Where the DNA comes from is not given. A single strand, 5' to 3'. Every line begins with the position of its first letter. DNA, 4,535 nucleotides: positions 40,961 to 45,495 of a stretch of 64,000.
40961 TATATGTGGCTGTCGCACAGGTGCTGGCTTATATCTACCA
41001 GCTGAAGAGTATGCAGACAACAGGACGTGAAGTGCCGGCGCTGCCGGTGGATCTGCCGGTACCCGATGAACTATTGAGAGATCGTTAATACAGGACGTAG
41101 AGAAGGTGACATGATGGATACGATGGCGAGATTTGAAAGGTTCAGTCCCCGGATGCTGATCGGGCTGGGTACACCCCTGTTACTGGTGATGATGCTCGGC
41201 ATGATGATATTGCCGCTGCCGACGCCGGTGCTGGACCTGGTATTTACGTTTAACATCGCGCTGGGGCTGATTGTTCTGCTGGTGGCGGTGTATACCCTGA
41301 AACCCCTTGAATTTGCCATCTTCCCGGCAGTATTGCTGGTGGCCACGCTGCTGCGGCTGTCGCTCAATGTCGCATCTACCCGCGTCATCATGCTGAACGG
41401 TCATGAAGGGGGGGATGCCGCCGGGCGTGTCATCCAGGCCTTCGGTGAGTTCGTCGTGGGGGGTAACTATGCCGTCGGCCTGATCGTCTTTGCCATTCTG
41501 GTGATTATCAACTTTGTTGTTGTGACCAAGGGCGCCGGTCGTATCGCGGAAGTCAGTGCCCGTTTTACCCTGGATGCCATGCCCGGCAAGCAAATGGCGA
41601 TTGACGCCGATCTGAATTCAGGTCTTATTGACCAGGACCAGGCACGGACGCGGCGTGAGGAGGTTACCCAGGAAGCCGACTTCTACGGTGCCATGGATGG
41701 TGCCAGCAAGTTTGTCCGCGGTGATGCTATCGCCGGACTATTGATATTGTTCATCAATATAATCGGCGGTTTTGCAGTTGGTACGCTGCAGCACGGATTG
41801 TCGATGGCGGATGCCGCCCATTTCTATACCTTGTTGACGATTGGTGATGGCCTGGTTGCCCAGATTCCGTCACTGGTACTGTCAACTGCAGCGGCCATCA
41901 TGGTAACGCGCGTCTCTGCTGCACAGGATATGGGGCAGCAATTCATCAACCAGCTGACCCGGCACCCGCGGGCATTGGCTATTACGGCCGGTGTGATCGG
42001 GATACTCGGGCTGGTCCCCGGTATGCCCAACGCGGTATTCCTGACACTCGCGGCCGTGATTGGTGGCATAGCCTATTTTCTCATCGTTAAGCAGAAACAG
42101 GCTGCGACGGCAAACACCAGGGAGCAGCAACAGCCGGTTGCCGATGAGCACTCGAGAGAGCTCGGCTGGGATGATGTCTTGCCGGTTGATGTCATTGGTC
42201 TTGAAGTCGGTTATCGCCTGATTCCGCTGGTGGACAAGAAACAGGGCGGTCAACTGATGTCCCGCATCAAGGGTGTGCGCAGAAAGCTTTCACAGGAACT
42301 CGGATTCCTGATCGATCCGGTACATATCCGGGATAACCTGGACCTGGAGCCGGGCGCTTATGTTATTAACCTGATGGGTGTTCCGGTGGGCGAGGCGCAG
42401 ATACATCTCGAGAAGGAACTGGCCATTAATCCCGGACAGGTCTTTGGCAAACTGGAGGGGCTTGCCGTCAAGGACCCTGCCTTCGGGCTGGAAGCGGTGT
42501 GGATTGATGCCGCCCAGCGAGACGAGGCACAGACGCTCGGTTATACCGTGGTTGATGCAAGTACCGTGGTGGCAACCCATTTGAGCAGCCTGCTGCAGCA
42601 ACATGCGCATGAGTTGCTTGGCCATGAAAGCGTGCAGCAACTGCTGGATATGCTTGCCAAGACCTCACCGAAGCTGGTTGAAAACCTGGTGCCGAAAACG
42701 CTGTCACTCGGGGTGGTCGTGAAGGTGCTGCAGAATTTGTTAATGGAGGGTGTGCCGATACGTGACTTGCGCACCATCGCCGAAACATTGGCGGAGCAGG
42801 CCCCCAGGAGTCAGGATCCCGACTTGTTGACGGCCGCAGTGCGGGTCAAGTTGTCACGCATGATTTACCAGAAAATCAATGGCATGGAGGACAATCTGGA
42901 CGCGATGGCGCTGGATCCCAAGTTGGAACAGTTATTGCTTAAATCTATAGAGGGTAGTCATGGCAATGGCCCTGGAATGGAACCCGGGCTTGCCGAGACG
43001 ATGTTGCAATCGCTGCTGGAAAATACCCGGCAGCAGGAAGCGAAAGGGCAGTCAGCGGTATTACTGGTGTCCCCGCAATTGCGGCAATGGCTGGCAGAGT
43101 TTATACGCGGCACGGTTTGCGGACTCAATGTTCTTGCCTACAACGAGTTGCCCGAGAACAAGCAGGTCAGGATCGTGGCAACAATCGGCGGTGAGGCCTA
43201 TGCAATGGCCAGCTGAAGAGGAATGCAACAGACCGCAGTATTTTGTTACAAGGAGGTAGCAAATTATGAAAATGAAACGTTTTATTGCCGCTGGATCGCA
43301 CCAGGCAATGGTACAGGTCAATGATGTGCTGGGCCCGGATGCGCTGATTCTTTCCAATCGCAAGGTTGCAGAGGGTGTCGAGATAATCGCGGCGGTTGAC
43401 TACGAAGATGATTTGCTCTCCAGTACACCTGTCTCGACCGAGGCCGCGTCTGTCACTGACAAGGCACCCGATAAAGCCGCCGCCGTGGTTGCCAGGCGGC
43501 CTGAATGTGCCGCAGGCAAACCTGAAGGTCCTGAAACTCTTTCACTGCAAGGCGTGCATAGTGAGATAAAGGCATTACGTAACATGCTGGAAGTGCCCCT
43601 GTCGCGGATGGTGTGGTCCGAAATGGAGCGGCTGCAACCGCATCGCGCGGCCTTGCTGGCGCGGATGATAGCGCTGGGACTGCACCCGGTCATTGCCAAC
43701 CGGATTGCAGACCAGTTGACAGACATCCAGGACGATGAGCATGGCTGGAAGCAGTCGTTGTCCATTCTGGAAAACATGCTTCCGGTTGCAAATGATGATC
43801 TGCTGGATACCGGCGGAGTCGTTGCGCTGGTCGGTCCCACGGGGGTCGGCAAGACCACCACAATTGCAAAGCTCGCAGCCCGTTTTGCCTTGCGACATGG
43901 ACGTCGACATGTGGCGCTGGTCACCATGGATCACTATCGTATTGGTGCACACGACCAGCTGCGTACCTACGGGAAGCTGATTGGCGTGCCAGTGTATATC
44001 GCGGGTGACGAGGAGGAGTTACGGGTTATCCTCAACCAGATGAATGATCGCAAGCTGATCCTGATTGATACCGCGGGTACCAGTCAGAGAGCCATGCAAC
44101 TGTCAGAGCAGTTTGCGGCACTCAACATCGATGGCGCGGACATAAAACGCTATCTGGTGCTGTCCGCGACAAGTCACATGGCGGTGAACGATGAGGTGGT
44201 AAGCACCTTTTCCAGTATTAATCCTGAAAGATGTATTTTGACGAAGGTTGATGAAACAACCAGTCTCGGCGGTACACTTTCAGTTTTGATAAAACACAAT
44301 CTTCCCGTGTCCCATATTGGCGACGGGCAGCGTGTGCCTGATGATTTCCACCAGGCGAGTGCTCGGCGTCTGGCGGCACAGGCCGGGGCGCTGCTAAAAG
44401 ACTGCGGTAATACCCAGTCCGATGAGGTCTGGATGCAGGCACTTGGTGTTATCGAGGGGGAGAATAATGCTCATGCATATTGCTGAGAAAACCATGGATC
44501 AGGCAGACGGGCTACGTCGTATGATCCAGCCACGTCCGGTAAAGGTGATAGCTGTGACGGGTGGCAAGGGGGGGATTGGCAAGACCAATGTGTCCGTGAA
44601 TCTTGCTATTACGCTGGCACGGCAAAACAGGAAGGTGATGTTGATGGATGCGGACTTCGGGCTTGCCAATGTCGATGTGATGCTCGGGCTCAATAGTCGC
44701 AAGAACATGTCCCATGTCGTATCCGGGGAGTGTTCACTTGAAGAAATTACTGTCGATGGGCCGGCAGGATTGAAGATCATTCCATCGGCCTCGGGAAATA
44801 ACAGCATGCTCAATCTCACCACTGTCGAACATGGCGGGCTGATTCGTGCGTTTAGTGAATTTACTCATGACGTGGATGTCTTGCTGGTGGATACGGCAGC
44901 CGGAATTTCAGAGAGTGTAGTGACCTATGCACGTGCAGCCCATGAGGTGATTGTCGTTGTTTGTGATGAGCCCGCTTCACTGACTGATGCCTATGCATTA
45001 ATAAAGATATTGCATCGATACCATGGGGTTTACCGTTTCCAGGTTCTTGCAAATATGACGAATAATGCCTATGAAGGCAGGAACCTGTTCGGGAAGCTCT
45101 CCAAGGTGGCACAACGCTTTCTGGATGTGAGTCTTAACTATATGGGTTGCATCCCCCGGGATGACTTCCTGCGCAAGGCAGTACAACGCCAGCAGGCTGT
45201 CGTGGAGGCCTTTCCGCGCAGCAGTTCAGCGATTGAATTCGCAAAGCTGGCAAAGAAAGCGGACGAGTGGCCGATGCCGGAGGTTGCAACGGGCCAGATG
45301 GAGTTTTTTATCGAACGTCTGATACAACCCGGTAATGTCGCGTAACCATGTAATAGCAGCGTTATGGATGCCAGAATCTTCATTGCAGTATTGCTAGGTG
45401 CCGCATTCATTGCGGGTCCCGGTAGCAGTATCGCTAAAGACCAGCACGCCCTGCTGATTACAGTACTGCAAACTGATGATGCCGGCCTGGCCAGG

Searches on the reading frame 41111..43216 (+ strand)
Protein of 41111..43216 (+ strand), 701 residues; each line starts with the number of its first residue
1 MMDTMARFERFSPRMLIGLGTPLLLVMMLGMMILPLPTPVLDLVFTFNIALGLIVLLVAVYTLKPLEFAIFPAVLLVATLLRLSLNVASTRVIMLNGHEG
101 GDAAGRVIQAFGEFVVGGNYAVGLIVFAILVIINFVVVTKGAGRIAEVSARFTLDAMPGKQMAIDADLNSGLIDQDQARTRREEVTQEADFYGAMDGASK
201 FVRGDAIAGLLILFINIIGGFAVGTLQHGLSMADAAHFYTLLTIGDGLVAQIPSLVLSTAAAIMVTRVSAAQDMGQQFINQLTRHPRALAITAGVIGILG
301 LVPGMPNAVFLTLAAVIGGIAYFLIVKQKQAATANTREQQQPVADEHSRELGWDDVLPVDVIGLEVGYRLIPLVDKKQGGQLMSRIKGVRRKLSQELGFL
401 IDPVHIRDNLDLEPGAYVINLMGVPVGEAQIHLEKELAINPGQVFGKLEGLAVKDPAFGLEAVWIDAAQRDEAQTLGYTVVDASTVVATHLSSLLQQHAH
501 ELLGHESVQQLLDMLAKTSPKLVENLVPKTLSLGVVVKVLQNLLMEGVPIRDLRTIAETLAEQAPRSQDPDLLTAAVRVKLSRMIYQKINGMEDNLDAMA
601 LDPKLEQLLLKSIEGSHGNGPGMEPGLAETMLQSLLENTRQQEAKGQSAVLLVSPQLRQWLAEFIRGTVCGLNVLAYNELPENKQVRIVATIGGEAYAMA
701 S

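Call 61: search_protein_families(library=pfam, proteins=[window:41111-43216:+], max_evalue=1e-8)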
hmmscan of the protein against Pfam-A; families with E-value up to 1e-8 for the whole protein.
window:41111-43216:+ (701 aa): 1 family
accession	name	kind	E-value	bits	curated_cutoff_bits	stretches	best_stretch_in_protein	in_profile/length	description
PF00771.25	FHIPEP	-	1.2e-270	900.1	29.1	1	29-684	2-656/657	FHIPEP family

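Call 72: find_homologous_proteins(query=window:41111-43216:+, max_evalue=1e-150)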
Query window:41111-43216:+ (701 aa): 7999 proteins with E <= 1e-150 among 8000 candidates; the best 120 are listed.
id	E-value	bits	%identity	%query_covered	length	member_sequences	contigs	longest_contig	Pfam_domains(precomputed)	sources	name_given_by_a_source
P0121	0.0e+0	1487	99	100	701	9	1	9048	PF00771.26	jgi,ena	-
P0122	0.0e+0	1373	91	100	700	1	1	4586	PF00771.26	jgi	jgi:flagellar biosynthesis protein FlhA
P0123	0.0e+0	1371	91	100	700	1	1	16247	PF00771.26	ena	-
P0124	0.0e+0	1368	90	100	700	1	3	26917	PF00771.26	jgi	jgi:flagellar biosynthesis protein FlhA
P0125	0.0e+0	1360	90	100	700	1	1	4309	PF00771.26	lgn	-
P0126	0.0e+0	1359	90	100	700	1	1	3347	PF00771.26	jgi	-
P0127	0.0e+0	1356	90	100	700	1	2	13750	PF00771.26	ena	-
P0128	0.0e+0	1352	89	100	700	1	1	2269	PF00771.26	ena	-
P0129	0.0e+0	1352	89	100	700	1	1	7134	PF00771.26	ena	-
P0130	0.0e+0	1351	90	100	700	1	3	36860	PF00771.26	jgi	jgi:flagellar biosynthesis protein FlhA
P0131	0.0e+0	1351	91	98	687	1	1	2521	PF00771.26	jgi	jgi:flagellar biosynthesis protein FlhA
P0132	0.0e+0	1350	89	100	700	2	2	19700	PF00771.26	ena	-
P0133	0.0e+0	1349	89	100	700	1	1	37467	PF00771.26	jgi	jgi:flagellar biosynthesis protein FlhA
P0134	0.0e+0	1348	89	100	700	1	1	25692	PF00771.26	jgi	jgi:flagellar biosynthesis protein FlhA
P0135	0.0e+0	1347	89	100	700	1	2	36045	PF00771.26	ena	-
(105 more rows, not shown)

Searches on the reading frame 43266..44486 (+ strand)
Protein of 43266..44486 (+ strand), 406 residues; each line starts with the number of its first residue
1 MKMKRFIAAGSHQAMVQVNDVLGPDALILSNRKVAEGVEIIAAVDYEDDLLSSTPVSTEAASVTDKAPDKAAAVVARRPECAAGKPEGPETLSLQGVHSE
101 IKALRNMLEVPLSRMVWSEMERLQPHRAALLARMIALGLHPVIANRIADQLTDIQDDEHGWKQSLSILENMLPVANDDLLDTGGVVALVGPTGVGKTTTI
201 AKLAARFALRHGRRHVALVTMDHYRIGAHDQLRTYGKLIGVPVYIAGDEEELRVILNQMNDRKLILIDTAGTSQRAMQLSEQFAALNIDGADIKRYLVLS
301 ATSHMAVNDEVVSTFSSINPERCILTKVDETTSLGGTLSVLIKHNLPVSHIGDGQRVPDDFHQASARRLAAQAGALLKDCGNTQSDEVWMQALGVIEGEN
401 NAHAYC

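Call 61: search_protein_families(library=pfam, proteins=[window:43266-44486:+], max_evalue=1e-8)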
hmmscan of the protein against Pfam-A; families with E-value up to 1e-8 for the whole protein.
window:43266-44486:+ (406 aa): 1 family
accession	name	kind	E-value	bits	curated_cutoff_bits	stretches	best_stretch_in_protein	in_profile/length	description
PF00448.28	SRP54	-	1.1e-38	133.3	22.7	1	185-371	3-192/196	SRP54-type protein, GTPase domain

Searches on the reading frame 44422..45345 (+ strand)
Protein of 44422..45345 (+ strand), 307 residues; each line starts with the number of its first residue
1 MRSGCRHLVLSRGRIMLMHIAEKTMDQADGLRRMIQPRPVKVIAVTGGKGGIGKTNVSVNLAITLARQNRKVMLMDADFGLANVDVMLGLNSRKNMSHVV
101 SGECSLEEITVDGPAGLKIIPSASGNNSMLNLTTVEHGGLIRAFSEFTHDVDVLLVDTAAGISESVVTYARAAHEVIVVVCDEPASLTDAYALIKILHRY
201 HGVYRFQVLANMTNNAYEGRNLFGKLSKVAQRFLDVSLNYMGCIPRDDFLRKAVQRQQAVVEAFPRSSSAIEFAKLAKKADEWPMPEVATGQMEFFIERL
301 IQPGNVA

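Call 61: search_protein_families(library=pfam, proteins=[window:44422-45345:+], max_evalue=1e-8)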
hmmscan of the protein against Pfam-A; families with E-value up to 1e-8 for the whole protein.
window:44422-45345:+ (307 aa): 4 families
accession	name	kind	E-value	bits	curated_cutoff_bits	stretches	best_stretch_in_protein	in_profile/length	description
PF10609.15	ParA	-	4.3e-20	72.6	27.1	1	41-279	4-244/246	NUBPL iron-transfer P-loop NTPase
PF13614.12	AAA_31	-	2.3e-17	63.9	27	1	41-198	2-165/177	AAA domain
PF01656.29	CbiA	-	5.5e-15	55.9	25.4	1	43-258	1-123/125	CobQ/CobB/MinD/ParA nucleotide binding domain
PF00142.24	Fer4_NifH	-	3.6e-12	46.8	25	1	47-284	6-248/271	4Fe-4S iron sulfur cluster binding proteins, NifH/frxC family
